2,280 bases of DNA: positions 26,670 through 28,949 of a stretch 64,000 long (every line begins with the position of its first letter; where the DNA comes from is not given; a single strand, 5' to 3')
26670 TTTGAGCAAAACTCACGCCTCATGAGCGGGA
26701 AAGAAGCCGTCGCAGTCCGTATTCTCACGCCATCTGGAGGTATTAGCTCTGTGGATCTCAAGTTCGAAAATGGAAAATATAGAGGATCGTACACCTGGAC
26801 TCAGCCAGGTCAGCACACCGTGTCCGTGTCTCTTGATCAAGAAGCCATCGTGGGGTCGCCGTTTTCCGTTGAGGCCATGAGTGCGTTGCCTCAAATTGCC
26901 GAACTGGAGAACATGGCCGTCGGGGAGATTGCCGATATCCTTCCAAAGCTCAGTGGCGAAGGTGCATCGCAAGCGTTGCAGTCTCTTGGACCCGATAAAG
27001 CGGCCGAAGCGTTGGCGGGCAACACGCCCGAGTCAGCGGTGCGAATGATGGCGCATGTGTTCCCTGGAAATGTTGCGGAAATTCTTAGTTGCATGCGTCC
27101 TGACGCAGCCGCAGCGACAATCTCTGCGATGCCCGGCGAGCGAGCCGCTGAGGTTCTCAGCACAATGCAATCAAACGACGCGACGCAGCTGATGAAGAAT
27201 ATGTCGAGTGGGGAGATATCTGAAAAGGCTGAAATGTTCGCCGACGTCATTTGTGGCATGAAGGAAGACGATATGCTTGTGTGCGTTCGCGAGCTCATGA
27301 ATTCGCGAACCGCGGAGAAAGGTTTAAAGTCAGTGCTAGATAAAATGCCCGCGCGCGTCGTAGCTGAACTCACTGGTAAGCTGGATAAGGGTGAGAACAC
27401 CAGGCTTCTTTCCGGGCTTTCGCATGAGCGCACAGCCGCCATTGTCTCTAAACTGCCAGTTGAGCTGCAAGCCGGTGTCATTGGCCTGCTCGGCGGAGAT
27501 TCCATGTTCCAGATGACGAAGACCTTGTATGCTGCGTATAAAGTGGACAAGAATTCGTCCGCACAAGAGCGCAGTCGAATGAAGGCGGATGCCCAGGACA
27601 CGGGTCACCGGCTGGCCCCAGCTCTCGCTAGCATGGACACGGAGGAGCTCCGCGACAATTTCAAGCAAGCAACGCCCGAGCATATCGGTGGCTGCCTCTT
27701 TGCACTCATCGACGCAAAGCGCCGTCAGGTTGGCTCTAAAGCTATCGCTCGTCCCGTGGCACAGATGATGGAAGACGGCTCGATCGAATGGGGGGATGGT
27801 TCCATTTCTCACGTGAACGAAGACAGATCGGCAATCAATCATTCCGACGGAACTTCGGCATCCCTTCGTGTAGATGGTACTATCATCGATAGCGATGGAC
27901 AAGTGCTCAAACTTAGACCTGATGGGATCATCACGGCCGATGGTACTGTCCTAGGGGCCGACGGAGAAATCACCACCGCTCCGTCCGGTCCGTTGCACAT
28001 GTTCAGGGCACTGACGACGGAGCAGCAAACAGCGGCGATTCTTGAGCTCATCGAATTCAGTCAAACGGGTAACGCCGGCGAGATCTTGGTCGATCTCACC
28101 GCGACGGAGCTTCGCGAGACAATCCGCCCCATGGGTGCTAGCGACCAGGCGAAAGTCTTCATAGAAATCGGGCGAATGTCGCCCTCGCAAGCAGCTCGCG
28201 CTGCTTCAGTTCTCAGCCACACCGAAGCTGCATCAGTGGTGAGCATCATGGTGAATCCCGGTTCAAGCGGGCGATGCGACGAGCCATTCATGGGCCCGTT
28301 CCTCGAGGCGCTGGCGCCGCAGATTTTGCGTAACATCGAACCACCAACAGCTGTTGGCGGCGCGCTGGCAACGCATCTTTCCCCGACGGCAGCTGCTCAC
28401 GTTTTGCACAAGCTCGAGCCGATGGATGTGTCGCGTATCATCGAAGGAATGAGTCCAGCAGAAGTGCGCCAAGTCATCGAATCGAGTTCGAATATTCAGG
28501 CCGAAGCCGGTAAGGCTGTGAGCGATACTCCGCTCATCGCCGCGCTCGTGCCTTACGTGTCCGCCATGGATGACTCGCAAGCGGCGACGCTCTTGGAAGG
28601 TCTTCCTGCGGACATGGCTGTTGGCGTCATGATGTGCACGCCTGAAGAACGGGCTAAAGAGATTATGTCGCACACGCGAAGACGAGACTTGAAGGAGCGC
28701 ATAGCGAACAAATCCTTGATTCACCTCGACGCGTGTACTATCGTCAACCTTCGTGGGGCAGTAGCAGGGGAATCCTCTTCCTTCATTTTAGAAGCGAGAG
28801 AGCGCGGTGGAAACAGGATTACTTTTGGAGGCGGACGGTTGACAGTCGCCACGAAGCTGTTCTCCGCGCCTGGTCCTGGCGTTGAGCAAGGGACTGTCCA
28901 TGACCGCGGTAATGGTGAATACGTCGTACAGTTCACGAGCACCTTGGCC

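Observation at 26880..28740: First block of MgtE_N/FliG-like Ala-rich helical repeats embedded in the filamin giant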

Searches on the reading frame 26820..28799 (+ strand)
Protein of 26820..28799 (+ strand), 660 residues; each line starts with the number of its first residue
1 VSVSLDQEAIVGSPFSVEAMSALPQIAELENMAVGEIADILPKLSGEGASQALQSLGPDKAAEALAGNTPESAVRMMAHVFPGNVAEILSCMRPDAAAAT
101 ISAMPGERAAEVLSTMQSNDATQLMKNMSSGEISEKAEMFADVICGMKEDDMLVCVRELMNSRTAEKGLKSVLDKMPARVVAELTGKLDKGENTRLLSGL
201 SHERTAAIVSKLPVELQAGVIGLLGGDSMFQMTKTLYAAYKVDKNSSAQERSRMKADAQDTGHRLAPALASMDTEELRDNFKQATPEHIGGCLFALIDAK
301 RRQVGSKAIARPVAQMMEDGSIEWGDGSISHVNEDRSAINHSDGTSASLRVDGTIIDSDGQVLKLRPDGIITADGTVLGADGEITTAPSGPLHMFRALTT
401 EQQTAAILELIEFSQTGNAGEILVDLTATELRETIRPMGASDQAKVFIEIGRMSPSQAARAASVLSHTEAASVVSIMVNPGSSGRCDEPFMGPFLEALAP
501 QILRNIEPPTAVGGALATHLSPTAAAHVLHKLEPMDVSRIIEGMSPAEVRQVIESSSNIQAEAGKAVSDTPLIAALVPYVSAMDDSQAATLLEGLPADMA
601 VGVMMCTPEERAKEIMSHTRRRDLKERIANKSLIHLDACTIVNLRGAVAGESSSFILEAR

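Call 5: search_protein_families(library=pfam, proteins=[window:26820-28799:+], max_evalue=1)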
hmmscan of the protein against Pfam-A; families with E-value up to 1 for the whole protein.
window:26820-28799:+ (660 aa): 4 families
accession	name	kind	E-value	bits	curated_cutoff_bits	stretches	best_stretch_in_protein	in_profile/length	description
PF03448.22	MgtE_N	-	9.3e-32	110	25.9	4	34-126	3-95/102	MgtE intracellular N domain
PF14841.11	FliG_M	-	1.6e-10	41.5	25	1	85-122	16-53/76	FliG middle domain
PF14842.11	FliG_N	-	0.00013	23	25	1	95-131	6-42/104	FliG N-terminal domain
PF09196.16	DUF1953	-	0.2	12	25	0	213-243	4-34/63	Domain of unknown function (DUF1953)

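Call 8: find_homologous_proteins(query=window:26820-28799:+, max_evalue=0.001)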
Query window:26820-28799:+ (660 aa): 4 proteins with E <= 0.001 among 8000 candidates.
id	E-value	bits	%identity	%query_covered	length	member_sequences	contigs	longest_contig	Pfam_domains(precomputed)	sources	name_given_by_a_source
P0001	1.2e-213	729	63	83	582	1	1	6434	PF14841.12,PF03448.23,PF00630.26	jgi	-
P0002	1.5e-158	547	100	40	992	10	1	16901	PF02369.23,PF23616.2,PF03448.23,PF09134.17,PF00630.26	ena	-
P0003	3.8e-120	421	99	32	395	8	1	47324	PF14841.12,PF03448.23,PF09134.17,PF00630.26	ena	-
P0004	6.1e-50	189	40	45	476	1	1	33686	PF03448.23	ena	-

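Call 9: find_encoding_contigs(protein=P0002, max_places=4, flank=3000)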
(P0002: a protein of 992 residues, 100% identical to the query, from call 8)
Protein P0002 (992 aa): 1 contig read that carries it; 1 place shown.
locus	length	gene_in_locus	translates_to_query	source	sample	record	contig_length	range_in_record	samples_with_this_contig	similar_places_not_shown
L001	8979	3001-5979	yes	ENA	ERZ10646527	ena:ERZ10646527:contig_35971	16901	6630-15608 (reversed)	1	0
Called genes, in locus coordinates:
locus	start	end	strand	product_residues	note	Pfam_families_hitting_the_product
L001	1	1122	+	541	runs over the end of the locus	PF00630:Filamin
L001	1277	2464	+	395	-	PF00630:Filamin, PF09134:Invasin_D3 (weak), PF00630:Filamin, PF14841:FliG_M (faint), PF03448:MgtE_N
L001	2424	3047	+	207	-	-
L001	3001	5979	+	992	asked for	PF02369:Big_1 (faint), PF03448:MgtE_N (faint), PF23616:Ig_GEX2_N (faint), PF00630:Filamin, PF09134:Invasin_D3, PF00630:Filamin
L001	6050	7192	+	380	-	PF00630:Filamin (faint)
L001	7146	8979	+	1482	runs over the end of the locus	PF00630:Filamin, PF03448:MgtE_N, PF14841:FliG_M (faint), PF03448:MgtE_N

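Call 10: find_encoding_contigs(protein=P0004, max_places=4, flank=10000)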
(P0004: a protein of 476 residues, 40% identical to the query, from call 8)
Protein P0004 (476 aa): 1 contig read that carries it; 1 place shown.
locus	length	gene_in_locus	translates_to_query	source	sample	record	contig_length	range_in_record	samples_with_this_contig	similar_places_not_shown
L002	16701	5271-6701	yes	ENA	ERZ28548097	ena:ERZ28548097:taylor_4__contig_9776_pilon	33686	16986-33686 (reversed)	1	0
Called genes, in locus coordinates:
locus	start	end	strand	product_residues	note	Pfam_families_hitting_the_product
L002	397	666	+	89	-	-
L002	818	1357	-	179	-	-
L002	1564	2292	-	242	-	-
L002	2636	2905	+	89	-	-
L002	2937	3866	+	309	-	PF00630:Filamin (weak)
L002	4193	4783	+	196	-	-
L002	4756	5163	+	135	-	PF09134:Invasin_D3 (weak)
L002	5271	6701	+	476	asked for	PF03448:MgtE_N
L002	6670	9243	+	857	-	PF09134:Invasin_D3 (faint), PF23616:Ig_GEX2_N (faint), PF00630:Filamin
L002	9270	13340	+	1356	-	-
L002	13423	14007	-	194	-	-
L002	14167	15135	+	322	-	PF09134:Invasin_D3 (faint), PF00630:Filamin (weak)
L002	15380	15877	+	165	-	PF00630:Filamin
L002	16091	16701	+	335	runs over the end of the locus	-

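Call 11: find_encoding_contigs(protein=P0001, max_places=4, flank=10000)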
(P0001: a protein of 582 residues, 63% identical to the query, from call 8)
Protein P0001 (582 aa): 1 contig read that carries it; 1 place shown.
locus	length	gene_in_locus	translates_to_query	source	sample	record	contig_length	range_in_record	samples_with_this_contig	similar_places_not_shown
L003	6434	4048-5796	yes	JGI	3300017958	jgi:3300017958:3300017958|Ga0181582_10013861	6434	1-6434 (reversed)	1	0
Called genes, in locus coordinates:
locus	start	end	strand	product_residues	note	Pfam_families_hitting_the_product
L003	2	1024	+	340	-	?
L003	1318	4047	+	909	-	PF10358:NT-C2, PF00630:Filamin, PF09134:Invasin_D3 (weak)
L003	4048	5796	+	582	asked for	PF00630:Filamin (weak), PF14841:FliG_M (faint), PF03448:MgtE_N (weak)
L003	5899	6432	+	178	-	?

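Call 12: search_solved_structures(query=window:26820-28799:+, max_evalue=1, show_alignments=2)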
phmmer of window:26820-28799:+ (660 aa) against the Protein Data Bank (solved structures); distinct sequences matched with E-value up to 1: 2.
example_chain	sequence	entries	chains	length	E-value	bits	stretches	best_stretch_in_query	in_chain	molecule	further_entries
7li0_A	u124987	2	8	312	0.11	14.5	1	482-575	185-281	Fe(3+) ABC transporter substrate-binding protein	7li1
9mz5_C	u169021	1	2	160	0.55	12.2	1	340-391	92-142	EatI from Mycobacterium avium subsp. paratuberculosis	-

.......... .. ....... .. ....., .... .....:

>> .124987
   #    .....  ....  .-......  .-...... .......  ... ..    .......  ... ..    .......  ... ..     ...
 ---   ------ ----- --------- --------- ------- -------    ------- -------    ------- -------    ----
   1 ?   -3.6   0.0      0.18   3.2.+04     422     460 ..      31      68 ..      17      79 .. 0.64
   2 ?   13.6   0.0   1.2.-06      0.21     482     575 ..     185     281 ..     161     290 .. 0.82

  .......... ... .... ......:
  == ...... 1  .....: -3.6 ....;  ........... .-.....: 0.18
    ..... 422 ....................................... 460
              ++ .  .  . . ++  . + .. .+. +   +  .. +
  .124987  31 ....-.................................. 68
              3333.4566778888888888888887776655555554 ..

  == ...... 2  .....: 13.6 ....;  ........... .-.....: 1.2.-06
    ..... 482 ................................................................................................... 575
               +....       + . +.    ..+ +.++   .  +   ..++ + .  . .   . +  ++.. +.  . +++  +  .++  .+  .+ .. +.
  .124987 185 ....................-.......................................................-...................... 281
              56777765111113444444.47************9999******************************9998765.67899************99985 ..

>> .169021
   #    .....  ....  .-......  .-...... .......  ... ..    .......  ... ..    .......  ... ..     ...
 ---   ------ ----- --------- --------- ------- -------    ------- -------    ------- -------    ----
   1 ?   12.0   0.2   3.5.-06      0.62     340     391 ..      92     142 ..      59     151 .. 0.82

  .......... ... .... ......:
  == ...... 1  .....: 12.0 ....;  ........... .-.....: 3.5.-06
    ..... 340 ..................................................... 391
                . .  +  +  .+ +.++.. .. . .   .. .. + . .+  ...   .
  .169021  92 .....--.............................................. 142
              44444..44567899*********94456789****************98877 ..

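Call 31: search_protein_representatives(protein=window:26877-28721:+)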
Query: 615 residues. Proteins with E-value up to 0.001 (for the whole library): 67; up to 1e-10: 18; up to 1e-30: 6. The best 67 are listed.
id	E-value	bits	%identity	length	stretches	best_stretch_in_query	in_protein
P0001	7.6e-204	695.1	62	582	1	2-528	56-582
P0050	1.2e-177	608.6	64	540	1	177-615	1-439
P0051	6.9e-81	289.2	99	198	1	472-615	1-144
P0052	3.8e-63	230.7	97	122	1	359-474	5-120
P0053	3.6e-40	154.9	40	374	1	382-613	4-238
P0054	4.3e-32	128.2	39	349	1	369-591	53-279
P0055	3.6e-26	108.6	37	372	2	374-581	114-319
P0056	1.8e-23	99.7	29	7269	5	20-116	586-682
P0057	3.2e-23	98.9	90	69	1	190-248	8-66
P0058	3.0e-22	95.7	33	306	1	2-219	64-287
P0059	1.4e-20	90.2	33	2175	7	31-111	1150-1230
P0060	1.7e-17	80.0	32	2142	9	34-112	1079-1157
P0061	6.3e-17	78.2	45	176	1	2-106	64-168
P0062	6.8e-16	74.7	64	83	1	312-381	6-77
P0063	2.5e-13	66.3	52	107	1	531-603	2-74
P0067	6.2e-10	55.1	31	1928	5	31-110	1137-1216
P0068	1.2e-09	54.2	30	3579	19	136-226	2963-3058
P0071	4.2e-09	52.3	28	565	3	7-114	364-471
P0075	3.0e-08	49.5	24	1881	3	6-221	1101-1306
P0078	2.4e-07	46.5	33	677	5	315-371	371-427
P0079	2.7e-07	46.4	23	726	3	21-208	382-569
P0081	3.6e-07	45.9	34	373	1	5-113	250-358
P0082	1.0e-06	44.5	33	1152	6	499-560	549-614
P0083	1.5e-06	43.9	25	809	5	9-115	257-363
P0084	4.7e-06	42.3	28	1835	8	13-122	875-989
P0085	1.0e-05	41.2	33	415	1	15-124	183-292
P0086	1.1e-05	41.1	30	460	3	27-97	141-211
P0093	5.3e-05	38.8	24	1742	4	26-268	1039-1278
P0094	5.8e-05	38.7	28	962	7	18-100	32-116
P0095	7.3e-05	38.3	27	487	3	9-110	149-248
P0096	7.9e-05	38.2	26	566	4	17-107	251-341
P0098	1.1e-04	37.7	28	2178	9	19-599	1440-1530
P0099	1.1e-04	37.7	28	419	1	9-139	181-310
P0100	1.2e-04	37.6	29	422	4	34-108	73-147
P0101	1.8e-04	37.0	29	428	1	8-113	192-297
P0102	2.0e-04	36.9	22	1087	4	11-186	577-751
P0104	2.1e-04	36.8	31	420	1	9-108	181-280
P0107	3.1e-04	36.2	27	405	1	15-130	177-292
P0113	6.8e-04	35.1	27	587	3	20-118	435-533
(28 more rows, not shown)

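Call 33: search_protein_families(library=pfam, proteins=[P0059, P0060, P0067, P0075, P0084], max_evalue=0.001)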
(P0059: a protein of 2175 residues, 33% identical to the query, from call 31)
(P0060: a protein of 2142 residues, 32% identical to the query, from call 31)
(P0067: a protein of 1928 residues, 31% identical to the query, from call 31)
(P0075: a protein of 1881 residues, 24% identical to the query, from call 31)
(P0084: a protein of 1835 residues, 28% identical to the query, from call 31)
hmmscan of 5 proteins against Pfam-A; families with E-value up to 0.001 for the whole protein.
P0059 (2175 aa): 6 families
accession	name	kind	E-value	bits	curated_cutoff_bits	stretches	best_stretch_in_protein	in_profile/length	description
PF03448.22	MgtE_N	-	6.3e-91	300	25.9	7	1037-1128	2-93/102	MgtE intracellular N domain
PF14841.11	FliG_M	-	1.2e-13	51.5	25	0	1520-1563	1-44/76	FliG middle domain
PF01706.21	FliG_C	-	5.3e-13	49.6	23.3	0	1274-1325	24-75/108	FliG C-terminal domain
PF14295.12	PAN_4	-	8.9e-09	35.7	27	1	459-510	3-51/51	PAN domain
PF14842.11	FliG_N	-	1.8e-06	29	25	0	918-952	6-40/104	FliG N-terminal domain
PF13354.11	Beta-lactamase2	-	0.00016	21.6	22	0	1256-1314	113-165/214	Beta-lactamase enzyme family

P0060 (2142 aa): 5 families
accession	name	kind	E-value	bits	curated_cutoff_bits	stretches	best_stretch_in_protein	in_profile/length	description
PF03448.22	MgtE_N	-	3e-101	333.2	25.9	11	1095-1187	2-94/102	MgtE intracellular N domain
PF14841.11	FliG_M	-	3.9e-28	97.9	25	1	604-646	5-47/76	FliG middle domain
PF01706.21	FliG_C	-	3.2e-15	56.8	23.3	0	688-746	17-75/108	FliG C-terminal domain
PF14842.11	FliG_N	-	9.2e-11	42.7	25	0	725-759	6-40/104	FliG N-terminal domain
PF14295.12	PAN_4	-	6.9e-10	39.3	27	1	141-193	3-51/51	PAN domain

P0067 (1928 aa): 5 families
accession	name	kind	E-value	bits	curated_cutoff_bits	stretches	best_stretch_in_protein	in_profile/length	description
PF03448.22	MgtE_N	-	8.6e-56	187.2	25.9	5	1264-1329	25-90/102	MgtE intracellular N domain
PF14295.12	PAN_4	-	2e-09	37.8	27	1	448-499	1-51/51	PAN domain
PF14841.11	FliG_M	-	2.3e-09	37.8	25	0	1279-1328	2-51/76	FliG middle domain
PF01706.21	FliG_C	-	2e-05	25.2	23.3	0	1009-1062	22-75/108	FliG C-terminal domain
PF00942.24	CBM_3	-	0.00049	20.9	22.4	0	21-84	15-73/83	Cellulose binding domain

P0075 (1881 aa): 8 families
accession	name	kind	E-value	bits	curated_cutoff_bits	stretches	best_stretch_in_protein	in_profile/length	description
PF03448.22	MgtE_N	-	1.4e-65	218.6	25.9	6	1314-1408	3-97/102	MgtE intracellular N domain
PF15709.10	DUF4670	-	4.6e-09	36.6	27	1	1643-1829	334-520/521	Domain of unknown function (DUF4670)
PF15612.11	WHIM1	-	4.3e-08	33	19.1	0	1190-1204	17-31/46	WSTF, HB1, Itc1p, MBD9 motif 1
PF07688.17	KaiA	-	2.5e-07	31.3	22.2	0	956-1007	1-52/122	KaiA C-terminal domain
PF09372.15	PRANC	-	1.1e-05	26.1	25.8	0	1316-1356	51-95/97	PRANC domain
PF14841.11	FliG_M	-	4.2e-05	24.1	25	0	1129-1155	20-46/76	FliG middle domain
PF00806.25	PUF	-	0.00061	19.9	26.3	0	1117-1132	19-34/35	Pumilio-family RNA binding repeat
PF14304.11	CSTF_C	-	0.00093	19.2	24.3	0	1237-1249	20-32/41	Transcription termination and cleavage factor C-terminal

P0084 (1835 aa): 2 families
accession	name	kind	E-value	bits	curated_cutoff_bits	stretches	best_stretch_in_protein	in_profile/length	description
PF03448.22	MgtE_N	-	5.5e-41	139.7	25.9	1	879-977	2-98/102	MgtE intracellular N domain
PF14841.11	FliG_M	-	5.7e-11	42.9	25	0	958-979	17-38/76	FliG middle domain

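Call 34: search_protein_families(library=pfam, proteins=[P0085, P0099, P0101, P0104, P0107, P0100, P0086, P0095, P0096, P0071], max_evalue=0.001)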
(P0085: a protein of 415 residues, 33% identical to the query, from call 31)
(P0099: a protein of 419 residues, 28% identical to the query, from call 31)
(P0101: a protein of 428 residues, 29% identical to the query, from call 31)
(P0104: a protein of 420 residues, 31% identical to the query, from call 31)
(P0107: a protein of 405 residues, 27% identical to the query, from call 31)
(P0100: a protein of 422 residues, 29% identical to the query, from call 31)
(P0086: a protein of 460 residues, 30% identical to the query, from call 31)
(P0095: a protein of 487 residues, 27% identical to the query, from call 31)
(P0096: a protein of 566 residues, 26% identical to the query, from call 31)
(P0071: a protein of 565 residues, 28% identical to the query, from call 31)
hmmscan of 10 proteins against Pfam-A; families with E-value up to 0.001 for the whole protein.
P0085 (415 aa): 4 families
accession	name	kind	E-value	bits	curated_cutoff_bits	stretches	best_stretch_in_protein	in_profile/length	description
PF03448.22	MgtE_N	-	2.3e-27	95.9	25.9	1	181-282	1-102/102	MgtE intracellular N domain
PF00571.33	CBS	-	9e-21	74.4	24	2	348-402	1-55/57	CBS domain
PF05239.21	PRC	-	4.1e-05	23.9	21.2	0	86-163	5-66/78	PRC-barrel domain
PF14841.11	FliG_M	-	0.00065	20.3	25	0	230-264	12-46/76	FliG middle domain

P0099 (419 aa): 5 families
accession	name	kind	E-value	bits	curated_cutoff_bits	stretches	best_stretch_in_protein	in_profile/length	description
PF03448.22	MgtE_N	-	1.8e-28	99.5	25.9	1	185-285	1-101/102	MgtE intracellular N domain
PF00571.33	CBS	-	3.5e-17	62.9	24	2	353-406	2-55/57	CBS domain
PF05239.21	PRC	-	6.8e-08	32.9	21.2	1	5-59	3-61/78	PRC-barrel domain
PF14841.11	FliG_M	-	7e-05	23.4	25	0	241-269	19-47/76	FliG middle domain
PF01706.21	FliG_C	-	0.00025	21.7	23.3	0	192-247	22-77/108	FliG C-terminal domain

P0101 (428 aa): 3 families
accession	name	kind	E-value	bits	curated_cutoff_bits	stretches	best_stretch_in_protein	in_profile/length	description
PF03448.22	MgtE_N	-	7.1e-24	84.7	25.9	1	197-298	1-102/102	MgtE intracellular N domain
PF00571.33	CBS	-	1.7e-15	57.5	24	2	302-359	3-55/57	CBS domain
PF14841.11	FliG_M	-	2.3e-05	25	25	0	227-282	5-62/76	FliG middle domain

P0104 (420 aa): 4 families
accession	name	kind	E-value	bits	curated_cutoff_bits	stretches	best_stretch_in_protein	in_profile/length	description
PF03448.22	MgtE_N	-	1.2e-26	93.7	25.9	1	185-286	1-102/102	MgtE intracellular N domain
PF00571.33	CBS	-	3.7e-22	78.8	24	2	353-407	2-56/57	CBS domain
PF14841.11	FliG_M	-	1.3e-08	35.3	25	1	235-269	13-47/76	FliG middle domain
PF05239.21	PRC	-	7.3e-05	23.1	21.2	0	12-60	14-61/78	PRC-barrel domain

P0107 (405 aa): 5 families
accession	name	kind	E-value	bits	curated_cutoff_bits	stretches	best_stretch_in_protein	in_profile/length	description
PF03448.22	MgtE_N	-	1.2e-25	90.4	25.9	1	175-276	1-102/102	MgtE intracellular N domain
PF00571.33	CBS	-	4.8e-19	68.9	24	2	343-396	2-55/57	CBS domain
PF05239.21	PRC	-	1.4e-06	28.6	21.2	0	5-32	3-30/78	PRC-barrel domain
PF14841.11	FliG_M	-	5.2e-06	27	25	0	225-257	13-45/76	FliG middle domain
PF08564.16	CDC37_C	-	0.00062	20.3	22.1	0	212-275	11-76/100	Cdc37 C terminal domain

P0100 (422 aa): 4 families
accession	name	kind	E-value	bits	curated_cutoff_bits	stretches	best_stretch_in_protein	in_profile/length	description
PF03448.22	MgtE_N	-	5.5e-36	123.6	25.9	3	76-161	13-97/102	MgtE intracellular N domain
PF14841.11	FliG_M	-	7.7e-14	52.1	25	1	102-148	1-47/76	FliG middle domain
PF14842.11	FliG_N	-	2.2e-07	31.9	25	0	324-358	5-39/104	FliG N-terminal domain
PF01706.21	FliG_C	-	1e-05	26.2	23.3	0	12-65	26-78/108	FliG C-terminal domain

P0086 (460 aa): 4 families
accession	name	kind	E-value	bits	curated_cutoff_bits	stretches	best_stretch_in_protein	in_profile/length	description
PF03448.22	MgtE_N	-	3.2e-23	82.6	25.9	2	287-370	3-86/102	MgtE intracellular N domain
PF13560.12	HTH_31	-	5.8e-11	43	27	1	23-91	1-62/64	Helix-turn-helix domain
PF14841.11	FliG_M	-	1.4e-09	38.4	25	0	157-189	5-37/76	FliG middle domain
PF01381.28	HTH_3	-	7e-08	32.8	23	1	45-90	10-55/55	Helix-turn-helix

P0095 (487 aa): 3 families
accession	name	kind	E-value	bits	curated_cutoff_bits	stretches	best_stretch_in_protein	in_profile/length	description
PF03448.22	MgtE_N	-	2e-41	141.1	25.9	5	432-486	5-59/102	MgtE intracellular N domain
PF14841.11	FliG_M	-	3e-17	63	25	0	300-330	17-47/76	FliG middle domain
PF14842.11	FliG_N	-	3.2e-09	37.8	25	0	392-420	12-40/104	FliG N-terminal domain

P0096 (566 aa): 4 families
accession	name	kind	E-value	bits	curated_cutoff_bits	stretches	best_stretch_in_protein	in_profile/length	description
PF03448.22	MgtE_N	-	5.9e-32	110.7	25.9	3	251-339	5-93/102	MgtE intracellular N domain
PF14841.11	FliG_M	-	1.1e-17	64.4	25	0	513-543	13-43/76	FliG middle domain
PF14842.11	FliG_N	-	7.4e-09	36.6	25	0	278-368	10-96/104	FliG N-terminal domain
PF13560.12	HTH_31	-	0.00087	20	27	0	34-83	1-51/64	Helix-turn-helix domain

P0071 (565 aa): 3 families
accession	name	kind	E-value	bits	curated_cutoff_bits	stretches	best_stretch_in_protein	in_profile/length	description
PF03448.22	MgtE_N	-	4.4e-34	117.5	25.9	4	240-330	2-92/102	MgtE intracellular N domain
PF14841.11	FliG_M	-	1e-18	67.8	25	1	242-289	2-49/76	FliG middle domain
PF14842.11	FliG_N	-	3.9e-07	31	25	0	420-518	5-99/104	FliG N-terminal domain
